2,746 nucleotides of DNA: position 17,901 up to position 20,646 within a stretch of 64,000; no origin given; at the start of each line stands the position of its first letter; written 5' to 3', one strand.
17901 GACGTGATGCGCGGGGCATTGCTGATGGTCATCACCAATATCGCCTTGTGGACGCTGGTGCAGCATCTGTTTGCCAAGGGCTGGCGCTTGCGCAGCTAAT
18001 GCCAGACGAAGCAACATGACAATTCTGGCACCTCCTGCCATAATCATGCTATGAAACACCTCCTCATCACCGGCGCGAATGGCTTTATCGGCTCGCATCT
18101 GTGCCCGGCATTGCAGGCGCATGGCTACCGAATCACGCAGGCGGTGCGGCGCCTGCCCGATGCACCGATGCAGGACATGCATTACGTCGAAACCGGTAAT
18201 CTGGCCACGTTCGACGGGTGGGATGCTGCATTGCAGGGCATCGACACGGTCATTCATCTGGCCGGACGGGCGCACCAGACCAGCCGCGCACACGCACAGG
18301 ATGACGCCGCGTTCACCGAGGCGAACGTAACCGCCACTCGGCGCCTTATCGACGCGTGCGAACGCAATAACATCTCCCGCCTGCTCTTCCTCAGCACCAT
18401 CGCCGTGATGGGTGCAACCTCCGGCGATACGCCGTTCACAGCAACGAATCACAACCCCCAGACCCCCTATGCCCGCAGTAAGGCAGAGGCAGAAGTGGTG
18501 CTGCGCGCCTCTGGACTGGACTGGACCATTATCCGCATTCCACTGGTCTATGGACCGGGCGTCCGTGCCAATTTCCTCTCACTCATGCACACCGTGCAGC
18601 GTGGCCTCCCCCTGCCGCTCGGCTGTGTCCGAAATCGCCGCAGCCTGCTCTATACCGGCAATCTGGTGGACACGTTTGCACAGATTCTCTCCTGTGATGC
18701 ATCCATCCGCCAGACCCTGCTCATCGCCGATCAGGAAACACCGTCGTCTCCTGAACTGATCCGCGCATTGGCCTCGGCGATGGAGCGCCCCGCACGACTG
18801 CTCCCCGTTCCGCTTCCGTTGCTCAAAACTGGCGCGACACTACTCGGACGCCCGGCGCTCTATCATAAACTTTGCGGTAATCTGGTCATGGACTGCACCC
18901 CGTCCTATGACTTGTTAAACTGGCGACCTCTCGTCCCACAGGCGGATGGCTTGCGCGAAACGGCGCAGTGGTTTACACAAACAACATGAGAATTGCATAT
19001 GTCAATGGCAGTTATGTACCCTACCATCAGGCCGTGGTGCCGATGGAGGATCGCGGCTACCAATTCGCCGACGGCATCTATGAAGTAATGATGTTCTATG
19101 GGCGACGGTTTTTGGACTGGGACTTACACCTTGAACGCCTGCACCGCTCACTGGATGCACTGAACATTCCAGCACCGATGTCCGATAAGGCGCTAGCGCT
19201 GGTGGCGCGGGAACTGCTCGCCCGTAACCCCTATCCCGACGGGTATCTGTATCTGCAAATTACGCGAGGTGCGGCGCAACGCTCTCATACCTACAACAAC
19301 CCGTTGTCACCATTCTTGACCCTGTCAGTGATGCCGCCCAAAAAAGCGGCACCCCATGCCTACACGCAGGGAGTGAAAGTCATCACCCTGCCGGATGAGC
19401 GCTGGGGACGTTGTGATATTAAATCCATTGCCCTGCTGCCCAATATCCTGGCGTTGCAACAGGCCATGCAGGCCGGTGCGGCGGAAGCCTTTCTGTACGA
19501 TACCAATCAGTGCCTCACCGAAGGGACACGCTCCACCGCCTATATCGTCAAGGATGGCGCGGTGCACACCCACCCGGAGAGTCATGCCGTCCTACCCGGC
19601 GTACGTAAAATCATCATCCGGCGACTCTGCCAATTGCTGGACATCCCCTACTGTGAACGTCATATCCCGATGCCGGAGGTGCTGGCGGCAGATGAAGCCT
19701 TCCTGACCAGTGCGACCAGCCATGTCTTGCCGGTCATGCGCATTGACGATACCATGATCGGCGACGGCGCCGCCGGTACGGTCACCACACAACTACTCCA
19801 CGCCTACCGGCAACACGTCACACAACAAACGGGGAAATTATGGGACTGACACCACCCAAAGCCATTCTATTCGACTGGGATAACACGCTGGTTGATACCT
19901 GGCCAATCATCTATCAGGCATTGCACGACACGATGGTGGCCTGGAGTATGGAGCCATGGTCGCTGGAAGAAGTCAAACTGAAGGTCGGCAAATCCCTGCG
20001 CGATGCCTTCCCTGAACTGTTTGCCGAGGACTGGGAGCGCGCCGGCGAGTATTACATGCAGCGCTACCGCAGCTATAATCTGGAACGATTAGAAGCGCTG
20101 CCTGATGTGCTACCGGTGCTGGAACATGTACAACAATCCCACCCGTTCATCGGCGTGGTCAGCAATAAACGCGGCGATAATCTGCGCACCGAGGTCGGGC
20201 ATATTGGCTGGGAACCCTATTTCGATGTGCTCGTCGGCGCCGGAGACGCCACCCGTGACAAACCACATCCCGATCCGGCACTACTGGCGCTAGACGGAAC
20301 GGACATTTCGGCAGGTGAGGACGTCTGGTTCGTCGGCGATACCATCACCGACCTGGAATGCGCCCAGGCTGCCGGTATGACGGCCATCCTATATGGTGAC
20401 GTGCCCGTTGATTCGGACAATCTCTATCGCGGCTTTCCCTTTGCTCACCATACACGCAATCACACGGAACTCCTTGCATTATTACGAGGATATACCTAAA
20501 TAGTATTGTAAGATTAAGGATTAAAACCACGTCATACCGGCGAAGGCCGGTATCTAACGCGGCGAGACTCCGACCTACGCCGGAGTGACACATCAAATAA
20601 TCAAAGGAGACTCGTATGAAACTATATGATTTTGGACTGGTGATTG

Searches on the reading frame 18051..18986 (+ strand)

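Call 34: search_protein_families(library=pfam, proteins=[window:18051-18986:+], max_evalue=0.001)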
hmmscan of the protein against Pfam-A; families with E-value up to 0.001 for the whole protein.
window:18051-18986:+ (312 aa): 9 families
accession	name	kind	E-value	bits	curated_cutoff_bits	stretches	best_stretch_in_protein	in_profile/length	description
PF01370.27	Epimerase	-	1.3e-36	126.7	20.9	1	5-214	2-226/240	NAD dependent epimerase/dehydratase family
PF13460.12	NAD_binding_10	-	4e-23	82.7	27.2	1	8-164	1-144/184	NAD(P)H-binding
PF01073.25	3Beta_HSD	-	4.4e-20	72.3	22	1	5-208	1-224/280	3-beta hydroxysteroid dehydrogenase/isomerase family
PF16363.11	GDP_Man_Dehyd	-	2.2e-18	67.2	27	1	5-230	1-252/332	GDP-mannose 4,6 dehydratase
PF04321.23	RmlD_sub_bind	-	2.8e-18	66.4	27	1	3-182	2-166/287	RmlD substrate binding domain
PF07993.18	NAD_binding_4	-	8.3e-13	48.5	20.1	1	58-173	83-210/258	Male sterility protein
PF08659.16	KR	-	3.6e-05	24.2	22.6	0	58-160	76-177/180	KR domain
PF05368.20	NmrA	-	4.2e-05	23.7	27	1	2-183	3-165/298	NmrA-like family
PF02719.21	Polysacc_synt_2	-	6.9e-05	22.6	20.2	0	5-116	2-128/293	Polysaccharide biosynthesis protein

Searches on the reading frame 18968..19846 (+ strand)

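Call 34: search_protein_families(library=pfam, proteins=[window:18968-19846:+], max_evalue=0.001)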
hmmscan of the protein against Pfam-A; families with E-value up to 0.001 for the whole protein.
window:18968-19846:+ (293 aa): 1 family
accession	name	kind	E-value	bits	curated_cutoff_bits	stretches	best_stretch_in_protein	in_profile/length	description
PF01063.24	Aminotran_4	-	4.8e-44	151.3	28.5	1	36-259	1-223/223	Amino-transferase class IV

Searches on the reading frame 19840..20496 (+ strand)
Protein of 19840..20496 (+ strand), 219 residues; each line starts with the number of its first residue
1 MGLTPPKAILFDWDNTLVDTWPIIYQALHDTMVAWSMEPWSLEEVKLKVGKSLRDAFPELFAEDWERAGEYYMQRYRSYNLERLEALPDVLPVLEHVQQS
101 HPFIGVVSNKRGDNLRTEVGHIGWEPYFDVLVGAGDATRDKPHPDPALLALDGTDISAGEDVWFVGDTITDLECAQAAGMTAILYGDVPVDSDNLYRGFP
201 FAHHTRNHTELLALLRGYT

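Call 34: search_protein_families(library=pfam, proteins=[window:19840-20496:+], max_evalue=0.001)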
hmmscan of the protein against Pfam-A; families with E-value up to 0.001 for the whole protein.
window:19840-20496:+ (219 aa): 4 families
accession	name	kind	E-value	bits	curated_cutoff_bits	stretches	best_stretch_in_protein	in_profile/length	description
PF13419.12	HAD_2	-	2.2e-36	126.1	23.8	1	9-184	1-177/178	Haloacid dehalogenase-like hydrolase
PF00702.32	Hydrolase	-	1.1e-19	72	26.4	1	7-179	2-191/191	haloacid dehalogenase-like hydrolase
PF13242.12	Hydrolase_like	-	3.8e-07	30.3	22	1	141-185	4-48/75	HAD-hyrolase-like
PF12710.13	HAD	-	0.00023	22.1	27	0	9-176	1-189/189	haloacid dehalogenase-like hydrolase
